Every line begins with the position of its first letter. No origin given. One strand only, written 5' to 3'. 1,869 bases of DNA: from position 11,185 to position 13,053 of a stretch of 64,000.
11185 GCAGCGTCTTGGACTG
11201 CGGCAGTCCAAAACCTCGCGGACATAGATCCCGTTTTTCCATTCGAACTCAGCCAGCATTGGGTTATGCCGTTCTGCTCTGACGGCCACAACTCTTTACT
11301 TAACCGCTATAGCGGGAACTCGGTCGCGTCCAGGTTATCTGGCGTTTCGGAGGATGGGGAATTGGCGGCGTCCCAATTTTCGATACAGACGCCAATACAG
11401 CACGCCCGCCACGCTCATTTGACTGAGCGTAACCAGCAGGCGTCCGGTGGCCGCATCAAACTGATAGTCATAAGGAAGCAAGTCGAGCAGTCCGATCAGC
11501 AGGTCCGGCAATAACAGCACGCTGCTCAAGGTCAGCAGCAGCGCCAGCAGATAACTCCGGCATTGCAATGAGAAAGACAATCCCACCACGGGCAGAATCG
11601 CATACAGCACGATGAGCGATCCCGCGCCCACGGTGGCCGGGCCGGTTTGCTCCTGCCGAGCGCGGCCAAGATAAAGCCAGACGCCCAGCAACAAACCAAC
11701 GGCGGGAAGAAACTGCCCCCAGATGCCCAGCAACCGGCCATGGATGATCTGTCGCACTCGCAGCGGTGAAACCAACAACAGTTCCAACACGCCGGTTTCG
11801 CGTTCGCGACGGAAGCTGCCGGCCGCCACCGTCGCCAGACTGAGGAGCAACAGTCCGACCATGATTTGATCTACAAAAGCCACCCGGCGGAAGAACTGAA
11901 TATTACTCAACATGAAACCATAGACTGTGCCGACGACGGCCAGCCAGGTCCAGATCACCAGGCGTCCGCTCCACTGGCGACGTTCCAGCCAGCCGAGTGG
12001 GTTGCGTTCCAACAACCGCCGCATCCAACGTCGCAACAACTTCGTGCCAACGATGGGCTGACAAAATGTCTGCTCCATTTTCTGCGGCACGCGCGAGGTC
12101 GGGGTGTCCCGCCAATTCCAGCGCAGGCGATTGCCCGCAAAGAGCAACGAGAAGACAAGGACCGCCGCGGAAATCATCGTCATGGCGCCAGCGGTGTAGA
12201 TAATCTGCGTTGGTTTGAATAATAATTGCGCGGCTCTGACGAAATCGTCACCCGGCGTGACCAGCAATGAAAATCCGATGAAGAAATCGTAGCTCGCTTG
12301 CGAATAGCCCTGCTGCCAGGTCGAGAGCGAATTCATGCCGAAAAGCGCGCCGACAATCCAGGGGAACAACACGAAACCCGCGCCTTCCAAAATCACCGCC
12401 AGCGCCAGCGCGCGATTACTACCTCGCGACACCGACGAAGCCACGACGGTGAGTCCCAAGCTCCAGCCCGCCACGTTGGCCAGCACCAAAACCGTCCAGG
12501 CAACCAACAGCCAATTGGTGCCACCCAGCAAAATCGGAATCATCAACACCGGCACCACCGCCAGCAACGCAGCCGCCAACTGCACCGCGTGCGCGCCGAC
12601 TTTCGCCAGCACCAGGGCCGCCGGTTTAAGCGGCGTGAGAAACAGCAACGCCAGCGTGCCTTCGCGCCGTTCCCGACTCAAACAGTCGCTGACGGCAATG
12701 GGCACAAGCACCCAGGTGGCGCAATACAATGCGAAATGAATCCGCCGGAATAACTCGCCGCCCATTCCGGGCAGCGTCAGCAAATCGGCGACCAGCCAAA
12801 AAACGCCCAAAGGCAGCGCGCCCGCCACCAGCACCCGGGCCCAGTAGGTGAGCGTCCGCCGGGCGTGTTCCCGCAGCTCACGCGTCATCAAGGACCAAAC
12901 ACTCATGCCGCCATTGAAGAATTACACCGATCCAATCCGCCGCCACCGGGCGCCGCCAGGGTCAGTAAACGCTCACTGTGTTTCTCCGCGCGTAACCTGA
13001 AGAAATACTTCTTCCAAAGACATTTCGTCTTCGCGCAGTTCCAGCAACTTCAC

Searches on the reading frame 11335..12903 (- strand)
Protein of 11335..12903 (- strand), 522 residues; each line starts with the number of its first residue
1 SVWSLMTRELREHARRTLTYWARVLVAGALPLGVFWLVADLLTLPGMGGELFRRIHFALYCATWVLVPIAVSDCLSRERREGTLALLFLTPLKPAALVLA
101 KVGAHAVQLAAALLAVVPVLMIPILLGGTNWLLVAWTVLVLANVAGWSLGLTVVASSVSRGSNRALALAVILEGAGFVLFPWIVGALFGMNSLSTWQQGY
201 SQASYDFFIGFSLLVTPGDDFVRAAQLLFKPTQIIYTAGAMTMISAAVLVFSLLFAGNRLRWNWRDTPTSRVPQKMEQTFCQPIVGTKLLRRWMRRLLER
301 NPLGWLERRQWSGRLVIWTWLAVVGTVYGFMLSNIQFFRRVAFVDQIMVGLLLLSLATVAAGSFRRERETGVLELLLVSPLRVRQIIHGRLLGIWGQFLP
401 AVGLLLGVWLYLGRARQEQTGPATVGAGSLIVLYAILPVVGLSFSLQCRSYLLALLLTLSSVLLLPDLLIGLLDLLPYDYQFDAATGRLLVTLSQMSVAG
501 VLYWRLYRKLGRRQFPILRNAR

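Call 77: search_protein_families(library=pfam, proteins=[window:11335-12903:-], max_evalue=0.00001)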
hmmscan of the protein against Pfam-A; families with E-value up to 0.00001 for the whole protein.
window:11335-12903:- (522 aa): 1 family
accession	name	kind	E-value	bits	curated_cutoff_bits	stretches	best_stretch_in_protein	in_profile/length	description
PF12679.13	ABC2_membrane_2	-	3.7e-09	36.7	27.2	1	71-204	86-221/283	ABC-2 family transporter protein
